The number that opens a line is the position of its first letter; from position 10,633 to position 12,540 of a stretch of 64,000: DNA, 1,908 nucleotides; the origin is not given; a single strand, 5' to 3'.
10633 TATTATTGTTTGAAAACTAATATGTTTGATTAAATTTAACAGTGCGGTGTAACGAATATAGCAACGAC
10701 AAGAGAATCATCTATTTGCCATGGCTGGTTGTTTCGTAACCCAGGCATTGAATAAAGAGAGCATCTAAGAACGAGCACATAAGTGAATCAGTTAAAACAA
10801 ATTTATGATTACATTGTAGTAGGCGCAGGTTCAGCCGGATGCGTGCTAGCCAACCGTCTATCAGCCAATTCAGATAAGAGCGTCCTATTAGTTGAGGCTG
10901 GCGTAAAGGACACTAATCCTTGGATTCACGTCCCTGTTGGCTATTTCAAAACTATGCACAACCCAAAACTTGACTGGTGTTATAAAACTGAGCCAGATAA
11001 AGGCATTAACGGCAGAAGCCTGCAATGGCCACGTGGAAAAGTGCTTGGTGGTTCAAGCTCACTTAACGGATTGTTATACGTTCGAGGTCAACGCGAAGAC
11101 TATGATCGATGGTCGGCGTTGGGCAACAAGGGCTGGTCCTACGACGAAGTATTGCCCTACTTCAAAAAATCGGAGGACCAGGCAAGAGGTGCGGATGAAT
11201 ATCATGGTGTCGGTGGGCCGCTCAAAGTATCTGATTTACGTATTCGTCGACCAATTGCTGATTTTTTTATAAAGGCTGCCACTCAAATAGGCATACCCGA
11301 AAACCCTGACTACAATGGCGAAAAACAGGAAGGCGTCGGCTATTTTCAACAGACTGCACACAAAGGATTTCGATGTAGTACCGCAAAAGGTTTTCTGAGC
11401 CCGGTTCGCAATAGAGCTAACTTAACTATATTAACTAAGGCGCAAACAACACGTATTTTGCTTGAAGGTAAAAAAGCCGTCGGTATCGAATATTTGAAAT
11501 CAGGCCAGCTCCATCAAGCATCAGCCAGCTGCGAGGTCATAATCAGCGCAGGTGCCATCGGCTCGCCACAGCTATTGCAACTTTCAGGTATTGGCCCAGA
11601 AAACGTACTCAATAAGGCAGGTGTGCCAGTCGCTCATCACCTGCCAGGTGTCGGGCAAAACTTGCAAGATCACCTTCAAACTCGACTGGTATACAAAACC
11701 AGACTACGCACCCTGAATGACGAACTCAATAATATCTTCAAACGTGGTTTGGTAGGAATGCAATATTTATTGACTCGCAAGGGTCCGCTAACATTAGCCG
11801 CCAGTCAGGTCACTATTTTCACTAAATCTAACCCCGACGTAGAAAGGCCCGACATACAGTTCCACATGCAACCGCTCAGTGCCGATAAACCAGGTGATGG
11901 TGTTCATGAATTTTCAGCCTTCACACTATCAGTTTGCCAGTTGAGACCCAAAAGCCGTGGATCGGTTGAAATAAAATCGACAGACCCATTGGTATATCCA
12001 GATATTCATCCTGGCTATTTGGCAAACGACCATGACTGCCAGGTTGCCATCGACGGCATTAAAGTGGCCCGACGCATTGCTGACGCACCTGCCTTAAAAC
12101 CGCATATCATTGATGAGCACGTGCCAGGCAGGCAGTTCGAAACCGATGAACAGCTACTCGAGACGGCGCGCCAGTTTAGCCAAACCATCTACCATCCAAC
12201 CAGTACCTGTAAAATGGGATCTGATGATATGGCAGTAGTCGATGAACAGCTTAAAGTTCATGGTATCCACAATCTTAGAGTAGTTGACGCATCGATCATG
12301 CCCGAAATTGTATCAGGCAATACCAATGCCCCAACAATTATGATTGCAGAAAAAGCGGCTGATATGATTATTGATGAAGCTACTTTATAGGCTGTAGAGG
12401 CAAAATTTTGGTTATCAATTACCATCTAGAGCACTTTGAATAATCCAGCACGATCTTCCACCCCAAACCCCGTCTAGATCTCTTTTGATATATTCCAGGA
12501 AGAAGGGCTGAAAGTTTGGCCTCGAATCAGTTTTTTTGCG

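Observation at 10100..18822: Two paralogous GMC-oxidoreductase + TRAP-transporter modules that have decayed reciprocally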

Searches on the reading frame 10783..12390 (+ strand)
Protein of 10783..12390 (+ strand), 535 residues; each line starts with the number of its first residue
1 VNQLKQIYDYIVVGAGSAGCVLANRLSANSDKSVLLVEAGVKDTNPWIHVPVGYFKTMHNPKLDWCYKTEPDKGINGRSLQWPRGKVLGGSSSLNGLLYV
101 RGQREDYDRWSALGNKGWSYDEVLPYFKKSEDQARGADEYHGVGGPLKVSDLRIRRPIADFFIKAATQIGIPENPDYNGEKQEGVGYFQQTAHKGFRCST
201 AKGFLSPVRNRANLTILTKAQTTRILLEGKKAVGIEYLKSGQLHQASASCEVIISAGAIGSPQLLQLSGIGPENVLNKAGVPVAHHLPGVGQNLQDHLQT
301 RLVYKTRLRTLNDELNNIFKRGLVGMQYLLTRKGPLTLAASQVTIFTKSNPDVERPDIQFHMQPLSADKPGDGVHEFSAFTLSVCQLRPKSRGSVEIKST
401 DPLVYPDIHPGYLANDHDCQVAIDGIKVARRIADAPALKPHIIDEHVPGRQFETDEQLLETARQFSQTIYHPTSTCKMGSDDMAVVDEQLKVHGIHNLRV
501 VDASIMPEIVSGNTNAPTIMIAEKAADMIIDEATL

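Call 10: search_protein_families(library=pfam, max_evalue=1, proteins=[window:10783-12387:+])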
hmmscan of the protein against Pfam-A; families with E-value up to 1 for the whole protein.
window:10783-12387:+ (535 aa): 10 families
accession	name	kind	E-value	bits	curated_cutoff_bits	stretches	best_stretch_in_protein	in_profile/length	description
PF00732.25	GMC_oxred_N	-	9.9e-54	182.9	23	1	8-298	1-217/218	GMC oxidoreductase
PF05199.19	GMC_oxred_C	-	2.1e-39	135.7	24.6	1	389-522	1-139/139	GMC oxidoreductase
PF05834.18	Lycopene_cycl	-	0.00012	21.7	23.4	1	9-47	1-40/380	Lycopene cyclase protein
PF00890.30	FAD_binding_2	-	0.00072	19.3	20.4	1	9-41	1-32/414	FAD binding domain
PF13450.12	NAD_binding_8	-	0.00083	20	21.9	1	12-40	1-28/68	NAD(P)-binding Rossmann-like domain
PF07992.20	Pyr_redox_2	-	0.0017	18.3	26.1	1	8-42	1-32/291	Pyridine nucleotide-disulphide oxidoreductase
PF01266.30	DAO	-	0.0028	17.7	27.9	1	9-40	1-31/353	FAD dependent oxidoreductase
PF03486.20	HI0933_like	-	0.063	13.1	50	1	9-40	2-32/244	HI0933-like protein Rossmann domain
PF12831.13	FAD_oxidored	-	0.093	12.4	27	0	9-39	1-30/416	FAD dependent oxidoreductase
PF01946.23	Thi4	-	0.11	12.2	26.2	1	8-41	18-51/235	Thi4 family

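Call 12: find_encoding_contigs(protein=window:10783-12390:+, flank=10000, max_places=8)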
Protein window:10783-12390:+ (535 aa): 23 contigs read that carry it; 8 places shown.
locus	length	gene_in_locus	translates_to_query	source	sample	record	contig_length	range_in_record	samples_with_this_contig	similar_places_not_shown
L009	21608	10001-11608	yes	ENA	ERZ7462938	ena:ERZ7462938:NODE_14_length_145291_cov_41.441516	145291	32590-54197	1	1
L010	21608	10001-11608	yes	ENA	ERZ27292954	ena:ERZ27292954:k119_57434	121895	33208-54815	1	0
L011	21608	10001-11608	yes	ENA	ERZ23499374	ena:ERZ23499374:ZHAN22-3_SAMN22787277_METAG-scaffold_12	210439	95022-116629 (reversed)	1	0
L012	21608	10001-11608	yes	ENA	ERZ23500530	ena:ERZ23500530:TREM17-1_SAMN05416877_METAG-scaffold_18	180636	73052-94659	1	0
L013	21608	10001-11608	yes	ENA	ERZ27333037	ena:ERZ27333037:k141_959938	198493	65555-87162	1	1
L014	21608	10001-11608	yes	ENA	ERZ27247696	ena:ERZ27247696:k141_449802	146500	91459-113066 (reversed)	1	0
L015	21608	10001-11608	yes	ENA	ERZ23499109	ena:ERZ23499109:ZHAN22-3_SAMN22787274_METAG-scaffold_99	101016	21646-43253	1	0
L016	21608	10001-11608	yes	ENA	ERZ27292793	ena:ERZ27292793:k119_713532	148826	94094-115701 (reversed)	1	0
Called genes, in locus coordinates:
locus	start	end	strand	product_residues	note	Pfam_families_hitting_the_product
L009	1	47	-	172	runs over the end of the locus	PF00132:Hexapep (weak), PF21711:DCTN5 (weak), PF25087:GMPPB_C (faint), PF25084:LbH_EIF2B (weak), PF00132:Hexapep (weak)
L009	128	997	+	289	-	PF01040:UbiA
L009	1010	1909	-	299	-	PF00892:EamA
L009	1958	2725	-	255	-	PF03740:PdxJ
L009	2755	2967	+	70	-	-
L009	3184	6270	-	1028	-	PF08448:PAS_4, PF13426:PAS_9 (weak), PF08447:PAS_3 (weak), PF01590:GAF, PF13185:GAF_2, PF08447:PAS_3, PF00990:GGDEF, PF00563:EAL, +1 more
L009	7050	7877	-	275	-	PF09339:HTH_IclR, PF01022:HTH_5 (faint), PF12802:MarR_2 (weak), PF25213:HVO_A0261_N (faint), PF01614:IclR_C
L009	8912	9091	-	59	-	-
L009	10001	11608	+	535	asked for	PF00732:GMC_oxred_N, PF05199:GMC_oxred_C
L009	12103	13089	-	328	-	PF01699:Na_Ca_ex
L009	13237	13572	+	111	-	-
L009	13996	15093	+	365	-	PF03480:DctP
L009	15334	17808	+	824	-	PF04290:DctQ, PF06808:DctM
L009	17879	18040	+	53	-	PF05199:GMC_oxred_C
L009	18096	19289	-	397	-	PF04303:PrpF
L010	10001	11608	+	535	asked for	PF00732:GMC_oxred_N, PF05199:GMC_oxred_C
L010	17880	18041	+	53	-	PF05199:GMC_oxred_C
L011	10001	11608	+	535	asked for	PF00732:GMC_oxred_N, PF05199:GMC_oxred_C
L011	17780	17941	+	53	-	PF05199:GMC_oxred_C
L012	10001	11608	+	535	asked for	PF00732:GMC_oxred_N, PF05199:GMC_oxred_C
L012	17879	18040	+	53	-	PF05199:GMC_oxred_C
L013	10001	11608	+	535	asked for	PF00732:GMC_oxred_N, PF05199:GMC_oxred_C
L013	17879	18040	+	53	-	PF05199:GMC_oxred_C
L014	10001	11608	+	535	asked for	PF00732:GMC_oxred_N, PF05199:GMC_oxred_C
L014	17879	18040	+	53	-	PF05199:GMC_oxred_C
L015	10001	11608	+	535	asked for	PF00732:GMC_oxred_N, PF05199:GMC_oxred_C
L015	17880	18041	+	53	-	PF05199:GMC_oxred_C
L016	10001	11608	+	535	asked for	PF00732:GMC_oxred_N, PF05199:GMC_oxred_C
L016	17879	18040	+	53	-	PF05199:GMC_oxred_C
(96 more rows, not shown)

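Call 14: find_related_loci(query=window:10783-12387:+, collection=genome_contigs, flank=10000)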
Query window:10783-12387:+ (535 aa) in genome_contigs; peptide patterns used: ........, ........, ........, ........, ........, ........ (x = any residue, [..] = any of these).
599 stretches matched a pattern (row limit reached: there are more); 563 encode a relative of the query (tblastn E <= 1e-3); the best 80 are kept; 80 distinct loci.
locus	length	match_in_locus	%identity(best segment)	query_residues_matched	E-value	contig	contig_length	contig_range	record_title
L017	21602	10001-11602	77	1-534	0e+0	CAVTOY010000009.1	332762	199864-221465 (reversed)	MAG: uncultured Gammaproteobacteria bacterium isolate MFD03804.bin.2.2 genome assembly, contig: contig_30641, whole geno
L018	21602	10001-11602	77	1-533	0e+0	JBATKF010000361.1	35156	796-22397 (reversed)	MAG: Sedimenticolaceae bacterium isolate MFD10235_ilm_asm_bin25 k127_123632, whole genome shotgun sequence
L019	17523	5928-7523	76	1-532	0e+0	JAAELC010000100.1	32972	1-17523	MAG: Gammaproteobacteria bacterium isolate Bco_10 BcoG_CONTIG347280, whole genome shotgun sequence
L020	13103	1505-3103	75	1-533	0e+0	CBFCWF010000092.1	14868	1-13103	MAG TPA_asm: uncultured Chromatiaceae bacterium isolate SRR22297272_concoct_116 genome assembly, contig: ERZ25654850.113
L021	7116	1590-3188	75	1-533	0e+0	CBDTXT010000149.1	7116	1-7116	MAG TPA_asm: uncultured Chromatiaceae bacterium isolate ERR2431956_concoct_72 genome assembly, contig: ERZ23880148.4117,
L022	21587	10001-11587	77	1-529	0e+0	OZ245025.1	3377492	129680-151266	MAG: Candidatus Poriferihabitaceae bacterium isolate db9d41a4-26f4-4aa5-bd78-b0727af5b05e genome assembly, chromosome: 1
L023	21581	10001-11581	77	8-534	0e+0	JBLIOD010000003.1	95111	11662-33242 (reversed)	MAG: Gammaproteobacteria bacterium isolate 3300053785_172 Ga0535658_0000163, whole genome shotgun sequence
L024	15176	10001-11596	74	1-532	0e+0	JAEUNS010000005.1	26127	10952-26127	MAG: Zoogloeaceae bacterium isolate new MAG-179 k141_3362465, whole genome shotgun sequence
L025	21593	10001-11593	74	2-532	0e+0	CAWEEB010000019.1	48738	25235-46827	MAG: uncultured Gammaproteobacteria bacterium isolate MFD03551.bin.2.100 genome assembly, contig: contig_17947, whole ge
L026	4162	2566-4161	76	1-532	0e+0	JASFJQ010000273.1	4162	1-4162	MAG: Chromatiaceae bacterium isolate D0608U02metaG_Bin_7 D0608U02metaG_FD_scaffold_5107_c1, whole genome shotgun sequenc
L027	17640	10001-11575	75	8-532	0e+0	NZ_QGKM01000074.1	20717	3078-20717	Leucothrix pacifica strain JCM 18388 JCM18388_1__paired__trimmed__paired__contig_74, whole genome shotgun sequence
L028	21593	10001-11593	74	2-532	0e+0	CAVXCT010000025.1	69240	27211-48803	MAG: uncultured Gammaproteobacteria bacterium isolate MFD03551.bin.1.110 genome assembly, contig: contig_40456, whole ge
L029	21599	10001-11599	74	1-533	0e+0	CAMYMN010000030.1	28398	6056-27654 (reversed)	MAG: uncultured Gammaproteobacteria bacterium isolate ES_Gamma_065 genome assembly, contig: scaffold_1014, whole genome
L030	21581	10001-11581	75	8-534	0e+0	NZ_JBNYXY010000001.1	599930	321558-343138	Janthinobacterium sp. MDB2-8 NODE_1_length_599930_cov_46.510926, whole genome shotgun sequence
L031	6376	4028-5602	75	8-532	0e+0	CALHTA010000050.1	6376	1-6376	MAG: uncultured Thiotrichaceae bacterium isolate R2_Bin_Bin_9_1 genome assembly, contig: c_000001370668, whole genome sh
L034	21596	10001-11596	74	5-532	0e+0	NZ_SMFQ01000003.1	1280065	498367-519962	Cocleimonas flava strain DSM 24830 Ga0310460_102, whole genome shotgun sequence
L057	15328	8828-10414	73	1-529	0e+0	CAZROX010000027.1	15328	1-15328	MAG TPA_asm: uncultured Halothiobacillaceae bacterium isolate binchicken_co390_1 genome assembly, contig: NODE_2050_leng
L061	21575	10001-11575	73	8-532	0e+0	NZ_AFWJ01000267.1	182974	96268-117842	Vibrio nigripulchritudo ATCC 27043 VINI7043_4, whole genome shotgun sequence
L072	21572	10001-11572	73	9-532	0e+0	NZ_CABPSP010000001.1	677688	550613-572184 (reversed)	Pandoraea anapnoica strain LMG 31117, whole genome shotgun sequence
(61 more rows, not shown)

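Call 22: search_protein_families(library=ncbifam, max_evalue=0.00001, proteins=[window:10783-12387:+])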
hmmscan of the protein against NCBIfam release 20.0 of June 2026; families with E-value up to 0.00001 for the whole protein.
window:10783-12387:+ (535 aa): 6 families
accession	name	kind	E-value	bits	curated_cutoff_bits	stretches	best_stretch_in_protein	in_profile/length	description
NF002550.0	PRK02106.1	subfamily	1.9e-192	640.7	605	1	5-534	3-538/563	choline dehydrogenase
TIGR01810.1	betA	equivalog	7.1e-159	529.8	732.1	1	9-532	1-529/532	choline dehydrogenase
TIGR03970.1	mycofact_MftG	equivalog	8.8e-94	315.2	387.45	2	9-306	2-300/487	mycofactocin dehydrogenase MftG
TIGR04542.1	GMC_mycofac_2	equivalog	2.2e-37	129.1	400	1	9-271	1-238/425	mycofactocin system GMC family oxidoreductase MftG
NF038210.1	GMC_mycofac_3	equivalog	7.3e-17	61.3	300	1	11-111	2-93/418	mycofactocin system GMC family oxidoreductase MftG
TIGR02462.1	pyranose_ox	equivalog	1.3e-07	31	544.9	0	470-532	483-546/548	pyranose oxidase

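Call 26: search_solved_structures(query=window:10783-12387:+, max_evalue=1e-30)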
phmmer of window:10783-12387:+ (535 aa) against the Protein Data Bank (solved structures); distinct sequences matched with E-value up to 1e-30: 46.
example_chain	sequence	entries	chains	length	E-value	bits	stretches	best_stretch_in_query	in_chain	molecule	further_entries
8b7s_A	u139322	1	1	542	9.7e-127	427.1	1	7-533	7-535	Chloramphenicol-inactivating oxidoreductase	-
9lq0_A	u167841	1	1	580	2.1e-122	412.7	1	4-529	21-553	Oxygen-dependent choline dehydrogenase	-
8rpf_A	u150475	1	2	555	5.7e-101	342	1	7-532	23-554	alcohol oxidase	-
8rpg_A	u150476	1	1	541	1.8e-99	337.1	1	7-529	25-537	Alcohol oxidase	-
7av4_AAA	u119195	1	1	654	1.1e-94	321.2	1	6-535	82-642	Fatty acid photodecarboxylase, chloroplastic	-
6zh7_A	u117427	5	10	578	1.9e-94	320.5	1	4-535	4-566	Fatty acid photodecarboxylase, chloroplastic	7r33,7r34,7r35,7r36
6yru_AAA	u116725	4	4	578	3.3e-94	319.7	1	6-535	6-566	Fatty acid Photodecarboxylase | Fatty acid photodecarboxylase, chloroplastic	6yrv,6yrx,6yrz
5ncc_A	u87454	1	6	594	3.7e-94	319.5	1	6-535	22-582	Fatty acid Photodecarboxylase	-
6ys1_AAA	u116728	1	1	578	4.5e-94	319.3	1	6-535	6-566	Fatty acid Photodecarboxylase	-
6ys2_AAA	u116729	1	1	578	6.1e-94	318.8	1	6-535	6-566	Fatty acid Photodecarboxylase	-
9ugm_A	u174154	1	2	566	9.2e-78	265.4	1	7-302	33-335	FAD containing choline oxidase mutant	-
3nne_A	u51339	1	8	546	2.1e-75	257.7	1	6-302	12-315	Choline oxidase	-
2jbv_A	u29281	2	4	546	2.1e-75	257.6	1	6-302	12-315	CHOLINE OXIDASE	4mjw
3ljp_A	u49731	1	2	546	7.6e-75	255.8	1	6-302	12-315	Choline oxidase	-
3t37_A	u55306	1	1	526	3e-74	253.9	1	9-299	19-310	Probable dehydrogenase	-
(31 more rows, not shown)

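Call 35: search_protein_families(library=pfam, max_evalue=0.00001, proteins=[L072:8652-9674:-, L072:11713-13038:+, L072:13176-14546:+, L072:6604-7614:-, L061:8417-9643:-, L061:7822-8442:-, L061:6523-7809:-, L061:4862-5629:+, L061:12294-13112:-, L061:13171-14262:-])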
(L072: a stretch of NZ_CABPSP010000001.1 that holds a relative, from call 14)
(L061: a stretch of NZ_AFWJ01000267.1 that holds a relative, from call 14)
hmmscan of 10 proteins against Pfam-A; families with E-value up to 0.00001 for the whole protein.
L072:8652-9674:- (340 aa): 2 families
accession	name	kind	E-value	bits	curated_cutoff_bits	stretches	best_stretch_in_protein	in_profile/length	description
PF01614.24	IclR_C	-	5.9e-41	140.4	24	1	136-305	4-172/174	Bacterial transcriptional regulator IclR C-terminal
PF09339.16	HTH_IclR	-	2.4e-10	40.4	22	1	65-111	4-50/52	IclR helix-turn-helix domain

L072:11713-13038:+ (442 aa): 2 families
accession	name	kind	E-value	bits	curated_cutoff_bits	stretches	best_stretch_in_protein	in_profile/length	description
PF07690.21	MFS_1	-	1.9e-37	129.5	33.4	2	21-384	3-345/347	Major Facilitator Superfamily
PF00083.30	Sugar_tr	-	9.1e-28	97.8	22.3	1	16-222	3-202/452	Sugar (and other) transporter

L072:13176-14546:+ (457 aa): 1 family
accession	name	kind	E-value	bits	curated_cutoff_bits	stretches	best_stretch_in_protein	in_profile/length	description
PF07690.21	MFS_1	-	1.7e-31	109.8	33.4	2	83-376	2-304/347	Major Facilitator Superfamily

L072:6604-7614:- (336 aa): 2 families
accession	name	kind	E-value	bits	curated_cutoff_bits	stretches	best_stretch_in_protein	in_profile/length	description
PF12556.13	CobS_N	-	3.1e-17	62.4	22.2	1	13-44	3-34/34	Cobaltochelatase CobS subunit N terminal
PF07728.20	AAA_5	-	6.5e-10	39.6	22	1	71-197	2-128/139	AAA domain (dynein-related subfamily)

L061:8417-9643:- (408 aa): 1 family
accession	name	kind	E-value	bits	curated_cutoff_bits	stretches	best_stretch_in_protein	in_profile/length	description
PF03480.18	DctP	-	1.4e-26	93.9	23.4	1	72-313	7-242/286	Bacterial extracellular solute-binding protein, family 7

L061:7822-8442:- (206 aa): 1 family
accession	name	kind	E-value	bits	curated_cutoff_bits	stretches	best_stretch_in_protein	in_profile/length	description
PF04290.18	DctQ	-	2.1e-21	76.7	28.3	1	58-190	1-131/132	Tripartite ATP-independent periplasmic transporters, DctQ component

L061:6523-7809:- (428 aa): 1 family
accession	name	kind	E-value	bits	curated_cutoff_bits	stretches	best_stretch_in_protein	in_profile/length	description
PF06808.19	DctM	-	4.6e-97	325.9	23.8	1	7-416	6-412/413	Tripartite ATP-independent periplasmic transporter, DctM component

L061:4862-5629:+ (256 aa): 1 family
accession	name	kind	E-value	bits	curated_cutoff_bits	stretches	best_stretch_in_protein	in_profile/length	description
PF00121.24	TIM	-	1.7e-93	313.1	20.1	1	4-250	1-244/245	Triosephosphate isomerase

L061:12294-13112:- (272 aa): 2 families
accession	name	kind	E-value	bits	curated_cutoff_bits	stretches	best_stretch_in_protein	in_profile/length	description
PF06426.19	SATase_N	-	5.2e-39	133.2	21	1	8-111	1-104/105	Serine acetyltransferase, N-terminal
PF00132.30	Hexapep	-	7.9e-12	44.8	27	1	192-225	1-34/36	Bacterial transferase hexapeptide (six repeats)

L061:13171-14262:- (363 aa): 4 families
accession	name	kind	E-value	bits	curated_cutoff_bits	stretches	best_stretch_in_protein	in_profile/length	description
PF07479.19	NAD_Gly3P_dh_C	-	1.8e-57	194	25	1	211-350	1-140/142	NAD-dependent glycerol-3-phosphate dehydrogenase C-terminus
PF01210.29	NAD_Gly3P_dh_N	-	3.4e-49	167.3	23.1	1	35-189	2-156/158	NAD-dependent glycerol-3-phosphate dehydrogenase N-terminus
PF20618.3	GPD_NAD_C_bact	-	4.5e-25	88.4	27.6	1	271-337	1-66/66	Bacterial GPD, NAD-dependent C-terminal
PF02558.23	ApbA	-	4.9e-07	29.9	22.2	1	36-142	2-106/150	Ketopantoate reductase PanE/ApbA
